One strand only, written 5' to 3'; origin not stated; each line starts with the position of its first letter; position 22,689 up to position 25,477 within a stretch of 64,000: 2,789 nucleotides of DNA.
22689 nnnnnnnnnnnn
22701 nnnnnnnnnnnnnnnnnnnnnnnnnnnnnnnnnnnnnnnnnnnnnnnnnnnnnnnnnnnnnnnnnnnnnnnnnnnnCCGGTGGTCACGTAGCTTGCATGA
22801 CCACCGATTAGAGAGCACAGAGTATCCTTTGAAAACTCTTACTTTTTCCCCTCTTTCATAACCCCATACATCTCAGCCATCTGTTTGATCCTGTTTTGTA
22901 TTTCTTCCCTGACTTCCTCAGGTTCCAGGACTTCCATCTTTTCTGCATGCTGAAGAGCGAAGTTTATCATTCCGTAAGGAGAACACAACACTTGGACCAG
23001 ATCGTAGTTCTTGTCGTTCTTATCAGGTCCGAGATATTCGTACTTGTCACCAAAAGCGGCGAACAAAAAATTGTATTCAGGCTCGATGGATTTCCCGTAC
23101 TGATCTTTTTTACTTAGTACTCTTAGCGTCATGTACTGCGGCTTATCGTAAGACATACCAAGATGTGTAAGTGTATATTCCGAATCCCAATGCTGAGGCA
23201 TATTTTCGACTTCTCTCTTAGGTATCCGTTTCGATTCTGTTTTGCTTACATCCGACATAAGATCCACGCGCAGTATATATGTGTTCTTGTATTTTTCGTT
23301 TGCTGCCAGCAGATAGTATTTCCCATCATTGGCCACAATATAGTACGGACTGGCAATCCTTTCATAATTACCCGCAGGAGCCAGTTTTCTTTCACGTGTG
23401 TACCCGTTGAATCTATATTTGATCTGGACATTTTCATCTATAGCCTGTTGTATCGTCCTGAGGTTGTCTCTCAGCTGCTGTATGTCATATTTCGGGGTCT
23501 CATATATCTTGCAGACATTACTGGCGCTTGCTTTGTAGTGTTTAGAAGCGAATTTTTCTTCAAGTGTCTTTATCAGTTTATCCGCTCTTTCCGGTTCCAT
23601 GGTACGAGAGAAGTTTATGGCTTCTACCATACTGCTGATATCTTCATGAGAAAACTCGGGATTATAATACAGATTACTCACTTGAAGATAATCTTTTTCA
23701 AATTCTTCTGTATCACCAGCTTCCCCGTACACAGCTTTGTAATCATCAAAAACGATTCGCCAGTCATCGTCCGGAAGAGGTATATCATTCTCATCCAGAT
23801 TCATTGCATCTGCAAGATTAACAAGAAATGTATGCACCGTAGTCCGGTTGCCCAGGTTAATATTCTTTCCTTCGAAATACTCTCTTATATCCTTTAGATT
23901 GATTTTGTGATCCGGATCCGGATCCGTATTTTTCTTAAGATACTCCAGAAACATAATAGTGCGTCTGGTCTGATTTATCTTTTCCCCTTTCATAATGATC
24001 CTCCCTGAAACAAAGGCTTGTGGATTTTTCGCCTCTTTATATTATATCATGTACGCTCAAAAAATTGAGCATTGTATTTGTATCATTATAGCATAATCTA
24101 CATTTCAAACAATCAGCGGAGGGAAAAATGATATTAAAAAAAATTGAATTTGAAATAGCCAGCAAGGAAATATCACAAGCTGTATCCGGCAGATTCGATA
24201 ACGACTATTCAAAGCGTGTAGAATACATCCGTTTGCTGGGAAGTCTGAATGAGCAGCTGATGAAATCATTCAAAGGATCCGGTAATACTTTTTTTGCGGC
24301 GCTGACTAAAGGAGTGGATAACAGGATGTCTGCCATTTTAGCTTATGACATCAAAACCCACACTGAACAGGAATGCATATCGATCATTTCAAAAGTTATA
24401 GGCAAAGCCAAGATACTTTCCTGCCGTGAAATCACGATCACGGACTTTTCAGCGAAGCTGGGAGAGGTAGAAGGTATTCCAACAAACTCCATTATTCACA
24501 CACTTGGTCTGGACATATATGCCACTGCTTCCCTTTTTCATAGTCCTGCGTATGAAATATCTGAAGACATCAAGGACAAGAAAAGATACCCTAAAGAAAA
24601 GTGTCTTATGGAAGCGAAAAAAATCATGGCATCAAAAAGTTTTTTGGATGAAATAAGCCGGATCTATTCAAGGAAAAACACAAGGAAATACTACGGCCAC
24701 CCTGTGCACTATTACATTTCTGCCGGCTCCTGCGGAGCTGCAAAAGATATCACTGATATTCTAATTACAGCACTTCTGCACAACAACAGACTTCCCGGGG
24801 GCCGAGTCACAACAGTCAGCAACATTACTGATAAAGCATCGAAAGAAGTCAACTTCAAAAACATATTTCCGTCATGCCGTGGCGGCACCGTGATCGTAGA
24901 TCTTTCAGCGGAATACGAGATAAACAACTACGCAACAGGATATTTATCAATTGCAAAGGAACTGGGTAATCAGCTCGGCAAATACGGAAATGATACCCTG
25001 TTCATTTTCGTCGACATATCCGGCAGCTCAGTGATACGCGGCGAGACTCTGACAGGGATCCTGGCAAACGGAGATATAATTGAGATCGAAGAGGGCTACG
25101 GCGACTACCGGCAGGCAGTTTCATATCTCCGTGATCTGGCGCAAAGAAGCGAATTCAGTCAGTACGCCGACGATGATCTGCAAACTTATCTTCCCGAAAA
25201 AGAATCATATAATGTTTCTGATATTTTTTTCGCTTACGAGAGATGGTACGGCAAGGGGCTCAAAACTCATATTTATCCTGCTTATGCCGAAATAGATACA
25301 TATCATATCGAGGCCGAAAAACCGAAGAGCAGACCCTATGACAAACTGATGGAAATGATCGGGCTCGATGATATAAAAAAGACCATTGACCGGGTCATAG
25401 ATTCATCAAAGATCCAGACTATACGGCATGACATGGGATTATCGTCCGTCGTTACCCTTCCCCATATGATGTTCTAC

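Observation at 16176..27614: Operator-linked low-GC island: WYL regulator, orphan HipA-like kinase, two-module AAA+ ATPase, Zn-ribbon proteins and a PcfJ-like operon form one candidate undescribed system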

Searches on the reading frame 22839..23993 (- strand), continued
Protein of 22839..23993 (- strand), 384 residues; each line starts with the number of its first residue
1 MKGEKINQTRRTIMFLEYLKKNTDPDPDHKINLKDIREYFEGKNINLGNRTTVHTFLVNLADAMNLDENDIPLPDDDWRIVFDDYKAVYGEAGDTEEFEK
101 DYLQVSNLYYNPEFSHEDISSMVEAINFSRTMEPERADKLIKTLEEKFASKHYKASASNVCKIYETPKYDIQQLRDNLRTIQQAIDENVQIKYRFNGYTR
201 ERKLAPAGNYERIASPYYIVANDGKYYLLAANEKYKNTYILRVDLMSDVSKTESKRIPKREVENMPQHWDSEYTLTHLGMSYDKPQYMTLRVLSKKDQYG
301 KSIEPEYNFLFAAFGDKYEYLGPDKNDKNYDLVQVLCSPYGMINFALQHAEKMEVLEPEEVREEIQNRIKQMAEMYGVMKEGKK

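Call 115: search_protein_representatives(alignment_id=A4)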
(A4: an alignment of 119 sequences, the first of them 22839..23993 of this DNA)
Query: 119 sequences, 396 profile positions. Proteins with E-value up to 0.001 (for the whole library): 4006; up to 1e-10: 1966; up to 1e-30: 228. The best 150 are listed.
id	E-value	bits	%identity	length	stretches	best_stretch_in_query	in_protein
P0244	1.2e-177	607.0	-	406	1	1-394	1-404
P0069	7.5e-162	555.1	-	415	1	3-394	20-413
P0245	3.2e-155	533.3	-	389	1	10-395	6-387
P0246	2.9e-147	507.1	-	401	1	1-393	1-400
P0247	4.7e-129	447.1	-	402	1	7-394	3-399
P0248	4.5e-128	443.9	-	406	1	2-394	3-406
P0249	5.9e-127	440.2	-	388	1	8-394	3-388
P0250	8.2e-127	439.7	-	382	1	4-394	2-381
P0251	4.5e-126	437.3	-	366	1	11-394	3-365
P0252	1.2e-125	435.9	-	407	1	3-395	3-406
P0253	1.5e-123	428.9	-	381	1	6-393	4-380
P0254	6.9e-121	420.2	-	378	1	3-394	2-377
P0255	3.5e-120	417.9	-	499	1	12-394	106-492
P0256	3.3e-119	414.7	-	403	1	10-394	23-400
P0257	7.6e-118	410.2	-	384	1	4-395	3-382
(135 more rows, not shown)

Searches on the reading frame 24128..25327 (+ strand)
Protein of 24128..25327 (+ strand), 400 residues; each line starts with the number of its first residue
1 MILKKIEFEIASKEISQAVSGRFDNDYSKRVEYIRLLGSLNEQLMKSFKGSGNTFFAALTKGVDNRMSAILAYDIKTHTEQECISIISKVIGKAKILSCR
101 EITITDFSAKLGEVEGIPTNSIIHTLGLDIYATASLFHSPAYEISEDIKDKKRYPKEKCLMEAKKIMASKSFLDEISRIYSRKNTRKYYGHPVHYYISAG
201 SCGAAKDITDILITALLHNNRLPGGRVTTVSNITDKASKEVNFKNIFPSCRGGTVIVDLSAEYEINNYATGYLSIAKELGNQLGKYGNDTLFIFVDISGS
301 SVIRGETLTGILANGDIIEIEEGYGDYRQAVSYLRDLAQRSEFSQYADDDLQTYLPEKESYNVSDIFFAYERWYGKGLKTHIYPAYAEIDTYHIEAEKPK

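Call 19: find_homologous_proteins(query=window:24128-25327:+, max_evalue=0.001)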
Query window:24128-25327:+ (400 aa): 63 proteins with E <= 0.001 among 5929 candidates.
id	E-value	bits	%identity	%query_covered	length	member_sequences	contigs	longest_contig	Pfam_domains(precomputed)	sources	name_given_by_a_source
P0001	1.5e-258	875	98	100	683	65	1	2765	PF17866.9,PF00004.36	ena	-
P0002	9.8e-90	319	43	90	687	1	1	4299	PF17866.9,PF00004.36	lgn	-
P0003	2.7e-86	308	42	90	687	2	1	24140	PF17866.9,PF00004.36,PF13401.13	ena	-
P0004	6.5e-86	307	43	93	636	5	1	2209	PF17866.9,PF00004.36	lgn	-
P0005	1.1e-85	306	42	90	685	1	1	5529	PF17866.9,PF00004.36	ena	-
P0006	8.4e-85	303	43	92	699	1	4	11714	PF17866.9,PF00004.36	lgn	-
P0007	3.1e-84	301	41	100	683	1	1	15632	PF17866.9,PF00004.36,PF07728.21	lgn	-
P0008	2.7e-83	298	40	100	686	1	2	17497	PF17866.9,PF00004.36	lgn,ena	-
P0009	2.2e-82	295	41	100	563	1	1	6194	-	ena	-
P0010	1.7e-81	292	43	93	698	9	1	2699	PF17866.9,PF00004.36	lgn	-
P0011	1.8e-81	292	39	100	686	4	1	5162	PF17866.9,PF00004.36,PF13401.13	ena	-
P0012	1.9e-81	292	44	86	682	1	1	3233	PF17866.9,PF00004.36,PF07728.21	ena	-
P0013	5.9e-81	290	44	86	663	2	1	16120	PF17866.9,PF00004.36,PF07728.21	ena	-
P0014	1.2e-80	289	43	86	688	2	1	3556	PF17866.9,PF00004.36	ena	-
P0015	1.5e-80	289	42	86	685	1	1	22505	PF17866.9,PF00004.36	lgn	-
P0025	4.5e-76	274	39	100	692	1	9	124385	PF17866.9,PF00004.36,PF07728.21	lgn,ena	-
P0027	2.6e-75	272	40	91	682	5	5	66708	PF17866.9,PF00004.36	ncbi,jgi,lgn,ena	-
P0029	5.0e-73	264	40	85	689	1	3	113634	PF17866.9,PF00004.36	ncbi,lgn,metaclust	metaclust:status=active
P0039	1.5e-62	230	36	81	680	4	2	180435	PF17866.9,PF00004.36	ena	-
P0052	4.4e-51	192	35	90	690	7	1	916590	PF17866.9,PF00004.36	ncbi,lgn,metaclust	metaclust:status=active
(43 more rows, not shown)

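Call 20: find_encoding_contigs(protein=P0025, flank=10000, max_places=3)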
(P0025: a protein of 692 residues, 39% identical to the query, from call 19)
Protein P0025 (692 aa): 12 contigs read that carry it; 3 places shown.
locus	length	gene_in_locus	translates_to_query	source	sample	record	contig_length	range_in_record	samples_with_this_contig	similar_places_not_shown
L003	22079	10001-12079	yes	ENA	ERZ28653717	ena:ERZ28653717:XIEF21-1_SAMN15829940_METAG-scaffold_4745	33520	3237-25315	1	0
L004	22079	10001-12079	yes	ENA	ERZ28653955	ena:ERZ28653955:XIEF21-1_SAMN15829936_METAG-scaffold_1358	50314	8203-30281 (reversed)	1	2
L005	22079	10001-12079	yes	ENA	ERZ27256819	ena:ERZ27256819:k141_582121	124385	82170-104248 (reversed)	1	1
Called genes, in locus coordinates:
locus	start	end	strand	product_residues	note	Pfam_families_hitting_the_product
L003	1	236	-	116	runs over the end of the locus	PF13811:DUF4186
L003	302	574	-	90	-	-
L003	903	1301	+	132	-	-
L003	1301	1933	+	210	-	-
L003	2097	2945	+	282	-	-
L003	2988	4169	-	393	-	PF14081:DUF4262, PF04545:Sigma70_r4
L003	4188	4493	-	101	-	-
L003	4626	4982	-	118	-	PF14191:YodL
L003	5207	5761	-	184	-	-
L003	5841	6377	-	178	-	PF01885:PTS_2-RNA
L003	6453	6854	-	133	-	PF00293:NUDIX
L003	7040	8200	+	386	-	PF13280:WYL (weak)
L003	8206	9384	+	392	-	PF22507:DUF6994 (faint)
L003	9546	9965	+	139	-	-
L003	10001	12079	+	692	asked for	PF07728:AAA_5 (faint), PF00004:AAA, PF17866:AAA_lid_6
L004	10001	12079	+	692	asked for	PF07728:AAA_5 (faint), PF00004:AAA, PF17866:AAA_lid_6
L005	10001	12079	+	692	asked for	PF07728:AAA_5 (faint), PF00004:AAA, PF17866:AAA_lid_6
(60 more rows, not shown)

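Call 21: find_encoding_contigs(protein=P0039, flank=10000, max_places=2)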
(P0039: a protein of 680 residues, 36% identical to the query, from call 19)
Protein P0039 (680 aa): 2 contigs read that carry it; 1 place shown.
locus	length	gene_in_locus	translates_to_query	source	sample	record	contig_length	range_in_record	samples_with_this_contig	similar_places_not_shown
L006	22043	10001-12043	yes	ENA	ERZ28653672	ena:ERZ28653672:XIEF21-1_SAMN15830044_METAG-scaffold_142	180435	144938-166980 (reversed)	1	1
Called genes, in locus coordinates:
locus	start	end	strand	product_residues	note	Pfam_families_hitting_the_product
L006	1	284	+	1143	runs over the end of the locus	PF00270:DEAD (faint), PF00271:Helicase_C (faint), PF04851:ResIII (faint)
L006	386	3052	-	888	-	PF00112:Peptidase_C1 (faint), PF18560:Lectin_like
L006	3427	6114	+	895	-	PF13306:LRR_5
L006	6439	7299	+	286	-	PF13306:LRR_5, PF13855:LRR_8 (faint), PF13306:LRR_5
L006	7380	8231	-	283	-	-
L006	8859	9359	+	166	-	PF13306:LRR_5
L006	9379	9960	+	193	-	PF00574:CLP_protease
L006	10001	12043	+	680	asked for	PF00004:AAA, PF17866:AAA_lid_6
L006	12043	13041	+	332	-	PF04545:Sigma70_r4 (weak)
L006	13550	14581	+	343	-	PF00005:ABC_tran, PF02463:SMC_N (weak), PF13304:AAA_21 (weak), PF09383:NIL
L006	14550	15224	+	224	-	PF00528:BPD_transp_1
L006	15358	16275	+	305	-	PF03180:Lipoprotein_9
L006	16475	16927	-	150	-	PF00150:Cellulase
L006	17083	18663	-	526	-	PF08668:HDOD (weak), PF13487:HD_5, PF01966:HD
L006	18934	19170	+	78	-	-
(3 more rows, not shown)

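Call 22: find_encoding_contigs(protein=P0052, flank=10000, max_places=2)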
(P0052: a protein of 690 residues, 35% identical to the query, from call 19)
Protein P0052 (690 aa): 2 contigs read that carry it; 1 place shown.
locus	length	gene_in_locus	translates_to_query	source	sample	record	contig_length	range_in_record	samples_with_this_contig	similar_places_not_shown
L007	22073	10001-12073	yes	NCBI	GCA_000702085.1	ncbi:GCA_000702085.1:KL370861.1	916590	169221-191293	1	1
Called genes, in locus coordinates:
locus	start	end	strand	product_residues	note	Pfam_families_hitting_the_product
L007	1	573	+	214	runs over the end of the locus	PF13302:Acetyltransf_3, PF00583:Acetyltransf_1, PF13508:Acetyltransf_7 (weak)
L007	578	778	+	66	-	-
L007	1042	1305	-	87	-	-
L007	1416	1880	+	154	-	PF06908:YpsA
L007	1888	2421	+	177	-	PF01885:PTS_2-RNA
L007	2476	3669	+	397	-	-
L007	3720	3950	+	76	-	-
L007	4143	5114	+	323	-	-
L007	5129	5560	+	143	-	-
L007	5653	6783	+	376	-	-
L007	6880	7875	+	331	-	PF13576:Pentapeptide_3 (faint), PF00805:Pentapeptide, PF13599:Pentapeptide_4 (weak), PF00805:Pentapeptide, PF19062:DUF5758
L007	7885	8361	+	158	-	PF18143:HAD_SAK_2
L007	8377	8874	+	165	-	PF06908:YpsA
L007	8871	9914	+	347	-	-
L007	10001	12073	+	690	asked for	PF00004:AAA, PF17866:AAA_lid_6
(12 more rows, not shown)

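Call 24: find_encoding_contigs(protein=P0029, flank=10000, max_places=2)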
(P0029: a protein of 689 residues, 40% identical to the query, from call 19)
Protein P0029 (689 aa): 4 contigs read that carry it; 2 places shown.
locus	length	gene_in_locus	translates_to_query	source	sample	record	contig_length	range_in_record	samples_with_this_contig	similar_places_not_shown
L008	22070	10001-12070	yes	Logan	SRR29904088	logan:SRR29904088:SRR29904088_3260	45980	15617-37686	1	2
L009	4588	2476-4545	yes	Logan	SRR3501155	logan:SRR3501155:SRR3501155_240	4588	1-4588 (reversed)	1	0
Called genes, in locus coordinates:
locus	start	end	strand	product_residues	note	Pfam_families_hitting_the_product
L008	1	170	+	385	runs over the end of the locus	PF00149:Metallophos, PF12850:Metallophos_2 (weak), PF12320:SbcD_C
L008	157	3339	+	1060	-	PF13558:SbcC_Walker_B (weak)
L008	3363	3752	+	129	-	PF00293:NUDIX, PF14815:NUDIX_4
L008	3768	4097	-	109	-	PF02452:PemK_toxin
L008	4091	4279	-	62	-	-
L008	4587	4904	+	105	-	-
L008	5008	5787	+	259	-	PF04542:Sigma70_r2, PF04539:Sigma70_r3, PF04545:Sigma70_r4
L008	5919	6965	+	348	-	-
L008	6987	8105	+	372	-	-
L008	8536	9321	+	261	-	PF04542:Sigma70_r2 (weak), PF04539:Sigma70_r3 (faint), PF04545:Sigma70_r4 (weak)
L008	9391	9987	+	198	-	PF00574:CLP_protease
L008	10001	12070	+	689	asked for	PF00004:AAA, PF17866:AAA_lid_6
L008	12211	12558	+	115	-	PF10263:SprT-like (weak)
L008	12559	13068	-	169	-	PF06941:NT5C (faint)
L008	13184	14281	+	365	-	PF02595:Gly_kinase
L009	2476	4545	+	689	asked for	PF00004:AAA, PF17866:AAA_lid_6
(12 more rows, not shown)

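Call 25: find_encoding_contigs(protein=P0027, flank=10000, max_places=2)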
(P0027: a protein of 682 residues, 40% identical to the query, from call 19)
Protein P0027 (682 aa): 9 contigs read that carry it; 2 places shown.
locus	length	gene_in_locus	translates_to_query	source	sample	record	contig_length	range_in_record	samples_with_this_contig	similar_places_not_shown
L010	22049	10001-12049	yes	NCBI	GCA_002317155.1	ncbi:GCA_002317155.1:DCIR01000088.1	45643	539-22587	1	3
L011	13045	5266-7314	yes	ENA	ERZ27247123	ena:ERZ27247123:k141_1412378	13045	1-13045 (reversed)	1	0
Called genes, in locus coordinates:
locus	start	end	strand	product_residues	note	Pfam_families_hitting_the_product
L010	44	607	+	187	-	-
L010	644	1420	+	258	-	-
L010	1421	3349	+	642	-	PF00004:AAA, PF17866:AAA_lid_6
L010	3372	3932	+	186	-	PF00574:CLP_protease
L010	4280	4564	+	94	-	-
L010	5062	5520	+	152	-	-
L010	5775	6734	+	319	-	PF00140:Sigma70_r1_2, PF04542:Sigma70_r2, PF04539:Sigma70_r3, PF04545:Sigma70_r4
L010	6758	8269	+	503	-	PF11074:DUF2779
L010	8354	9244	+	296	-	PF12710:HAD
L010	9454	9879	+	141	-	-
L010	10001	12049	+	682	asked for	PF00004:AAA, PF17866:AAA_lid_6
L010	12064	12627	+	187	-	PF00574:CLP_protease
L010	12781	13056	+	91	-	-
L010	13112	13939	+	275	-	PF12728:HTH_17 (weak)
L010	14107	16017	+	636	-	PF00532:Peripla_BP_1, PF13407:Peripla_BP_4, PF13377:Peripla_BP_3, PF00990:GGDEF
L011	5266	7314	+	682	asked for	PF00004:AAA, PF17866:AAA_lid_6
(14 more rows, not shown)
